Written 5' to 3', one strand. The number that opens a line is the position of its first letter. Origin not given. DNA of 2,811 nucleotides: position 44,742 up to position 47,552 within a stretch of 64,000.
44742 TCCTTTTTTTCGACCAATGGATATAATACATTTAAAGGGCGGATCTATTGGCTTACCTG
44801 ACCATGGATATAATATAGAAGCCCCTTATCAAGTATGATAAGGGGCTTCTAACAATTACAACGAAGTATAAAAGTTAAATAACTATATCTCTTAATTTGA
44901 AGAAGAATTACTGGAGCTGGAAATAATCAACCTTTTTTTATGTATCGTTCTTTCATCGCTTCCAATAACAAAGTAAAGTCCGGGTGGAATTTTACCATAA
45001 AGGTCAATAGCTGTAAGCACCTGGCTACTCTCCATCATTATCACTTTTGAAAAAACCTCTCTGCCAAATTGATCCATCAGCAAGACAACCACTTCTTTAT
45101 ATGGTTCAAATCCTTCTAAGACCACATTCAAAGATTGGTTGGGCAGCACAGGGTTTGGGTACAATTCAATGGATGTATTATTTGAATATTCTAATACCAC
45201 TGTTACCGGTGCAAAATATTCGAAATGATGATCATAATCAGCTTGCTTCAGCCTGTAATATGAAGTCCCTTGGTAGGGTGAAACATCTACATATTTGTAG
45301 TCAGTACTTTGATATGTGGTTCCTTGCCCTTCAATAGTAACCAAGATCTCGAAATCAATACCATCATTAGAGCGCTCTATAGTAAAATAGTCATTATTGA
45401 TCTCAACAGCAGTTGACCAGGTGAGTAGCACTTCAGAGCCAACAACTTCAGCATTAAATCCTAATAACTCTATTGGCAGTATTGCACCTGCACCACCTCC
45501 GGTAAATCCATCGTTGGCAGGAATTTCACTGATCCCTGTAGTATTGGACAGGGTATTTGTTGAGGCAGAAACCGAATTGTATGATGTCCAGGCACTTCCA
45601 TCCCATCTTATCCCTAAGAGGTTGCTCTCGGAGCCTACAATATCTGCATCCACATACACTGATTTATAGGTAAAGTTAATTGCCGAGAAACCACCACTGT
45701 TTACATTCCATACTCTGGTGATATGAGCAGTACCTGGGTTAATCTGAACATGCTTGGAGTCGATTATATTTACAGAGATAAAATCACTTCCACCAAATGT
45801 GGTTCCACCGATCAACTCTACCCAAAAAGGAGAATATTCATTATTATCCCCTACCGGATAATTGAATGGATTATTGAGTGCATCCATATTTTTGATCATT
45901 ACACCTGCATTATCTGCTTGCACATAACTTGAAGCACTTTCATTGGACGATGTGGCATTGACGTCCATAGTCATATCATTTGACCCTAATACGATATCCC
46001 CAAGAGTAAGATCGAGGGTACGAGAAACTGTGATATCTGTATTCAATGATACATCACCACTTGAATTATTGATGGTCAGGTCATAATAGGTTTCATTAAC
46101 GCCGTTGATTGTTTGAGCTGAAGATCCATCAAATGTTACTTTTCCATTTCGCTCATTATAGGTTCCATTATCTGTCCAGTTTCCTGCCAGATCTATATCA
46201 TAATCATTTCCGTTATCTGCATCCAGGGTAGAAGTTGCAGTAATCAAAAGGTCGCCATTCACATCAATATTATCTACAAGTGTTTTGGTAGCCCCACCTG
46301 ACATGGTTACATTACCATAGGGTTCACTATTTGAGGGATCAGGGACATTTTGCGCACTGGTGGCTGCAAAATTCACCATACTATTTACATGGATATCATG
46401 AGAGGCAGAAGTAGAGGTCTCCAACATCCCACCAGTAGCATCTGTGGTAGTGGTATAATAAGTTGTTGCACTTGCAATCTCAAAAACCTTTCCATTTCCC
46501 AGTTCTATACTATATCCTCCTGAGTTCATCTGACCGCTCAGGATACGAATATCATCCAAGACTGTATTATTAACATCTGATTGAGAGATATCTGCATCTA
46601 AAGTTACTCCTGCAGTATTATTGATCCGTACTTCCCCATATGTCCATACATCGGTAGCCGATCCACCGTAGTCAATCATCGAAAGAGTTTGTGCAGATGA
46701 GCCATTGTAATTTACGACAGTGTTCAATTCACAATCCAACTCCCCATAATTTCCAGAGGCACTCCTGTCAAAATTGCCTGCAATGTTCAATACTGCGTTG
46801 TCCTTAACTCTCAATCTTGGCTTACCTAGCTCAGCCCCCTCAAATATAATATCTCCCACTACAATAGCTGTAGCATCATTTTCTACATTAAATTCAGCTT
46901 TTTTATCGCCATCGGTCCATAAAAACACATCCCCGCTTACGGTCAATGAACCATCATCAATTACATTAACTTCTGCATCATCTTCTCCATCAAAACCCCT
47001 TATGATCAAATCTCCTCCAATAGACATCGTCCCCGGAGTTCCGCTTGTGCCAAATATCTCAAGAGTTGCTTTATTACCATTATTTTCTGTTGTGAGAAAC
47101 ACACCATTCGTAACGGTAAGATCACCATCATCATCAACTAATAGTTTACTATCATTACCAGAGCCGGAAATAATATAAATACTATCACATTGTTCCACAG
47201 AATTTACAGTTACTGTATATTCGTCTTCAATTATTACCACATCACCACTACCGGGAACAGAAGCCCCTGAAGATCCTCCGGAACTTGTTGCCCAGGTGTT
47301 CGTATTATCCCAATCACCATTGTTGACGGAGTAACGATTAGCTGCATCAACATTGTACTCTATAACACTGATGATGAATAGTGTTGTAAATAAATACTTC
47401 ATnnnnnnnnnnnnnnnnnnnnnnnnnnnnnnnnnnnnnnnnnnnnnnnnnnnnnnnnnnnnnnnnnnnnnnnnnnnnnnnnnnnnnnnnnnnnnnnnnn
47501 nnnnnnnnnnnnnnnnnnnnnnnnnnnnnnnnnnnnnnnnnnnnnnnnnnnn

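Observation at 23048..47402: Seven co-oriented tandem paralogs of an unnamed T9SS-exported beta-helix-like family fill 24 kb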

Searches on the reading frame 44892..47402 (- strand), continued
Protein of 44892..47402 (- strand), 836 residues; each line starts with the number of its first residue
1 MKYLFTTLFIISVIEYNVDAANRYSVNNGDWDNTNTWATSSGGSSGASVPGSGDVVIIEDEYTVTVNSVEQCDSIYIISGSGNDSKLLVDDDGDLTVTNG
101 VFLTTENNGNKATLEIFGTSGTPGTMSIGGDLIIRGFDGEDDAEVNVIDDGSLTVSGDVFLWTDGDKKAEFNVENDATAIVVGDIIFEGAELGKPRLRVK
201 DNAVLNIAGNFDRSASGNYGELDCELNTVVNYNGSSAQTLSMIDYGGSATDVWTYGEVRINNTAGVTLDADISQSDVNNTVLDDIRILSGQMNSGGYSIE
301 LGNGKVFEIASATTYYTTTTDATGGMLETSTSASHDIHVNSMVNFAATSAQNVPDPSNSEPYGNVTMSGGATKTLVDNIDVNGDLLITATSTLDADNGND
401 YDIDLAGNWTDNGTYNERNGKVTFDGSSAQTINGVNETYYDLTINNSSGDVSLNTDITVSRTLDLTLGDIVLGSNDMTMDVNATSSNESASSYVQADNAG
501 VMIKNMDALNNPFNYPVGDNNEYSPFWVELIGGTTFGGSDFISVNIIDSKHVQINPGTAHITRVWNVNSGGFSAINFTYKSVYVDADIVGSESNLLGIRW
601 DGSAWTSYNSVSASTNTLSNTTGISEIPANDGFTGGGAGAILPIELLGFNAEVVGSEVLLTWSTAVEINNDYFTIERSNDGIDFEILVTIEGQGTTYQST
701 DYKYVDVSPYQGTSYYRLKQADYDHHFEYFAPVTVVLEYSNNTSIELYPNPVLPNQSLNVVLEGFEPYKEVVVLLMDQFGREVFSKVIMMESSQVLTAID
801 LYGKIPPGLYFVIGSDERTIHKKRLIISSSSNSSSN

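Call 72: find_related_loci(query=window:44892-47402:-, collection=metagenome_contigs, flank=10000)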
Query window:44892-47402:- (836 aa) in metagenome_contigs; peptide patterns used: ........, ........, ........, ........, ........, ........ (x = any residue, [..] = any of these).
65 stretches matched a pattern; 18 encode a relative of the query (tblastn E <= 1e-3); 18 distinct loci.
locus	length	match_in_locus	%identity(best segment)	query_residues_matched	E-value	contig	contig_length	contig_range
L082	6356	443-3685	32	1-827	3e-56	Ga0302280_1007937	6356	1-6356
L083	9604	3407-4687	30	379-814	4e-36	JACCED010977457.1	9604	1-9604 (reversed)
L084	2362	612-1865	29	384-812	4e-35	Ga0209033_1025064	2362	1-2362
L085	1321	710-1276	40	642-828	6e-36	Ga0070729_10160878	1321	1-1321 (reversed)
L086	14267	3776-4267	38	638-812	1e-28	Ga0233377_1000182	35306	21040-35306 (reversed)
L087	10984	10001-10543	38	642-826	2e-25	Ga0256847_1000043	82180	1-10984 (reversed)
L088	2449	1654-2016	43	640-760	1e-24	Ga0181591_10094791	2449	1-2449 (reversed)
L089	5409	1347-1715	43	628-752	4e-24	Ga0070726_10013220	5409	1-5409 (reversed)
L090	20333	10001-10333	42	642-752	1e-22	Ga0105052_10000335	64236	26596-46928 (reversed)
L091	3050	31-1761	28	341-812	1e-22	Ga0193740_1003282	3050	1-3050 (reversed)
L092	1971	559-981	41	616-755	4e-22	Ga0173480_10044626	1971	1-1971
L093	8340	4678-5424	31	560-812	2e-21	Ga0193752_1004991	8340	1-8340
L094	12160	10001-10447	35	635-784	5e-20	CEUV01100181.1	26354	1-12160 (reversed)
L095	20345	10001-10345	41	642-751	1e-18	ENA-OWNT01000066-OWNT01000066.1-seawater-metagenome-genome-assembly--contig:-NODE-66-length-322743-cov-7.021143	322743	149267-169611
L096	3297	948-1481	30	642-827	2e-17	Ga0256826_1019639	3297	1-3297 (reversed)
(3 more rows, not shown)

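Call 82: search_protein_families(library=pfam, proteins=[P0088, P0068, P0071, P0025, P0041], max_evalue=0.01)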
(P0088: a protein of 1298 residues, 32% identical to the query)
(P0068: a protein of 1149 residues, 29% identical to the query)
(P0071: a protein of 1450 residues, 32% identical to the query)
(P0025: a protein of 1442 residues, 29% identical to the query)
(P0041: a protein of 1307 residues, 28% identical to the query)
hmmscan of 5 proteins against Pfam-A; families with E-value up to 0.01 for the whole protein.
P0088 (1298 aa): 2 families
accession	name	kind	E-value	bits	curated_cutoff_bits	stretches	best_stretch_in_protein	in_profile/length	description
PF20419.3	DUF6701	-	2.1e-56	192.7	27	1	769-1296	118-576/577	Family of unknown function (DUF6701)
PF10162.14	G8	-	1.3e-07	32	22.9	1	41-122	1-81/124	G8 domain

P0068 (1149 aa): 2 families
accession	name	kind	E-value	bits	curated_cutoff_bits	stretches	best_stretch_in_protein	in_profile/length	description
PF18962.6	Por_Secre_tail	-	2.5e-07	31.3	27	1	1076-1138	1-67/75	Secretion system C-terminal sorting domain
PF13229.12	Beta_helix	-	6.4e-07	29.6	25.9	1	462-657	12-157/158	Right handed beta helix region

P0071 (1450 aa): 4 families
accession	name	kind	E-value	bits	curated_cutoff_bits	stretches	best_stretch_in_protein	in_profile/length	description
PF13860.13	FlgD_ig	-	9.1e-13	48.4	27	1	1377-1437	12-75/79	FlgD Ig-like domain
PF18962.6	Por_Secre_tail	-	1.3e-06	29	27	1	1367-1447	2-74/75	Secretion system C-terminal sorting domain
PF10162.14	G8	-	4.8e-06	26.9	22.9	1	258-363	1-111/124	G8 domain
PF13585.12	CHU_C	-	7.6e-05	23.2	27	1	1382-1437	24-72/86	CHU_C Type IX secretion signal domain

P0025 (1442 aa): 1 family
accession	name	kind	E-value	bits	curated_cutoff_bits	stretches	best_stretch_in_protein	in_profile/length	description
PF20009.4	GEVED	-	5.3e-20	72.5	24.4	1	511-588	1-78/78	GEVED domain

P0041 (1307 aa): 2 families
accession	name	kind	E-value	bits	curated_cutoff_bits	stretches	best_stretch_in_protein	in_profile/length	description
PF21722.4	Gly_rich_2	-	6e-12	46.5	24.3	1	29-247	1-223/226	Glycine-rich domain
PF00431.26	CUB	-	1.2e-05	26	21.4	1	268-367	10-109/110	CUB domain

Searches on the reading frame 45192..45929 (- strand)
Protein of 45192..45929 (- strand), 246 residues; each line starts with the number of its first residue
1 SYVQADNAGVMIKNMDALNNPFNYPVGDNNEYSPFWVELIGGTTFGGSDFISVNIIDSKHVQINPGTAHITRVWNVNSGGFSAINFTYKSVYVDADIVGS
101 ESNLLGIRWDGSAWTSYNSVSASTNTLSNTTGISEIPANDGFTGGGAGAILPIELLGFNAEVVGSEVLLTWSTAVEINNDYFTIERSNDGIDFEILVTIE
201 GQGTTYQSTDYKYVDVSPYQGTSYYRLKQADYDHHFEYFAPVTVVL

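Call 48: find_related_loci(query=A5, collection=genome_contigs, flank=10000)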
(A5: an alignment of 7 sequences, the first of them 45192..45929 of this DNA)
Query A5 (246 aa) in genome_contigs; peptide patterns used: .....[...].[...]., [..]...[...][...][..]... (x = any residue, [..] = any of these).
599 stretches matched a pattern (row limit reached: there are more); 585 encode a relative of the query (tblastn E <= 1e-3); the best 80 are kept; 80 distinct loci.
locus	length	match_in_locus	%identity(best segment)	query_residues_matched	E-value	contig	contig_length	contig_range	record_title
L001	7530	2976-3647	44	21-246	8e-56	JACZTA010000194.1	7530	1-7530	MAG: Bacteroidetes bacterium isolate B12T1B10 B12T1B10_NODE7183, whole genome shotgun sequence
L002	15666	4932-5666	42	1-244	9e-54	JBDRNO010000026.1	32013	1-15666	MAG: Bacteroidota bacterium isolate MEGAHIT-group-1.892 k141_8006201, whole genome shotgun sequence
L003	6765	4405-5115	41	1-245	5e-47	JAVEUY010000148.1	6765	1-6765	MAG: Ignavibacteriaceae bacterium isolate BF4_103 NODE_38999_length_6765_cov_2.412926_Biofilm4, whole genome shotgun seq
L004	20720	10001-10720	37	1-246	5e-46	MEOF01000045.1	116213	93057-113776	MAG: Bacteroidetes bacterium GWF2_33_38 gwf2_scaffold_405, whole genome shotgun sequence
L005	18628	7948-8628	42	1-231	1e-45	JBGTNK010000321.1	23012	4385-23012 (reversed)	MAG: Chitinophagaceae bacterium isolate JTS-RE386 k141_1563247, whole genome shotgun sequence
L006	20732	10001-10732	40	1-246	7e-46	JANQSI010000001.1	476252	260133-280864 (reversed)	MAG: Cyclobacteriaceae bacterium isolate IP29b_bin.92 k99_2717935, whole genome shotgun sequence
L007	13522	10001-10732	38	1-246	8e-43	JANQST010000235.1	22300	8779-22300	MAG: Cyclobacteriaceae bacterium isolate IP30a_bin.7 k99_911959, whole genome shotgun sequence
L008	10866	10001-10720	40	5-238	2e-41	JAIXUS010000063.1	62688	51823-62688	MAG: Bacteroidetes bacterium isolate D1_MAG_00037 pond_D1_MAG_00037_000000000062, whole genome shotgun sequence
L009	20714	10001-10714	36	1-244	2e-41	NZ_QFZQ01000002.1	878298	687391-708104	Reichenbachiella versicolor strain DC003 contig2, whole genome shotgun sequence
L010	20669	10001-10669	38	24-238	3e-40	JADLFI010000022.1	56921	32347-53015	MAG: Bacteroidia bacterium isolate SJ364 c_000000596417, whole genome shotgun sequence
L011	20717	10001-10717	36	1-238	1e-38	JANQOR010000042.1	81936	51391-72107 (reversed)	MAG: Cyclobacteriaceae bacterium isolate IP29b_bin.14 k99_3209260, whole genome shotgun sequence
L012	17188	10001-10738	31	3-238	1e-34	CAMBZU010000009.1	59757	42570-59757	MAG: Chitinophaga pinensis isolate MiH-14oct19-135 genome assembly, contig: MiH-14oct19-C754, whole genome shotgun seque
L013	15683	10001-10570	37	60-244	4e-34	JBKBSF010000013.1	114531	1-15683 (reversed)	MAG: Bacteroidales bacterium isolate 21H_022.bin.26 NODE_14_length_114531_cov_6.359647, whole genome shotgun sequence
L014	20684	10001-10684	34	22-244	3e-33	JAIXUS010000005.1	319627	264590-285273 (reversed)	MAG: Bacteroidetes bacterium isolate D1_MAG_00037 pond_D1_MAG_00037_000000000009, whole genome shotgun sequence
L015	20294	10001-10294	55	147-244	1e-32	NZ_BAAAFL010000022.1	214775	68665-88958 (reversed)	Fulvivirga kasyanovii strain JCM 16186 sequence22, whole genome shotgun sequence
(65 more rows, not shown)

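Call 57: search_solved_structures(query=A5, max_evalue=10)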
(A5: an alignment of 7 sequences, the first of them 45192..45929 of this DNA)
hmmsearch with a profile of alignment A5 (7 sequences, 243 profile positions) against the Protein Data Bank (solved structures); distinct sequences matched with E-value up to 10: 3.
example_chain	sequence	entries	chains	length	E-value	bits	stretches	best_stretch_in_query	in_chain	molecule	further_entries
8azw_E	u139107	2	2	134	0.75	12.6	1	46-120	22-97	eL14 (60S ribosomal protein L14) | 60S ribosomal protein L14-1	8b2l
9vtg_LT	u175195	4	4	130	1.3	11.9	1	46-120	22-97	60S ribosomal protein L14-1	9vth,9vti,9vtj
7qiw_O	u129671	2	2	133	1.9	11.3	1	46-120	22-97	Ribosomal_L14e domain-containing protein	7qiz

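Call 62: search_protein_families(library=pfam, proteins=[L001:18-1508:+, L001:1905-3914:+, L001:4420-5316:+, L001:5356-5715:+, L001:5833-6222:+, L001:6668-7087:-], max_evalue=0.01)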
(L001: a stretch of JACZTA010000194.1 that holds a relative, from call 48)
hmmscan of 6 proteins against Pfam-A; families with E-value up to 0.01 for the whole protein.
L001:18-1508:+ (496 aa): 1 family
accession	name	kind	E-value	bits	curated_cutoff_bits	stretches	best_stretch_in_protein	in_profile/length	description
PF18962.6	Por_Secre_tail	-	1.7e-07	31.8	27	1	417-495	1-75/75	Secretion system C-terminal sorting domain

L001:1905-3914:+ (669 aa): 2 families
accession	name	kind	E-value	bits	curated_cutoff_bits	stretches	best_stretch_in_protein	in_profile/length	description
PF18962.6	Por_Secre_tail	-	4e-07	30.7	27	1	590-668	1-75/75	Secretion system C-terminal sorting domain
PF10162.14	G8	-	0.0012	19.2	22.9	0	73-215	5-110/124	G8 domain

L001:4420-5316:+ (298 aa): 2 families
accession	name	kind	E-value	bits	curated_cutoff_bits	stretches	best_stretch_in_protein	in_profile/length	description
PF18962.6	Por_Secre_tail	-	5.5e-09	36.6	27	1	219-297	1-75/75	Secretion system C-terminal sorting domain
PF10162.14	G8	-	0.0039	17.5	22.9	0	58-123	5-70/124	G8 domain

L001:5356-5715:+ (119 aa): 1 family
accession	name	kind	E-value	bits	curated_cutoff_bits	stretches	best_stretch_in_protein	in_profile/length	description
PF04397.21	LytTR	-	9.5e-20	71.1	22.6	1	28-116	3-97/98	LytTr DNA-binding domain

L001:5833-6222:+ (129 aa): 1 family
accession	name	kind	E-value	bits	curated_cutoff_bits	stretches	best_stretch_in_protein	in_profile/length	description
PF04397.21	LytTR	-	3.1e-20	72.6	22.6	1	37-126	2-97/98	LytTr DNA-binding domain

L001:6668-7087:- (139 aa): 0 families
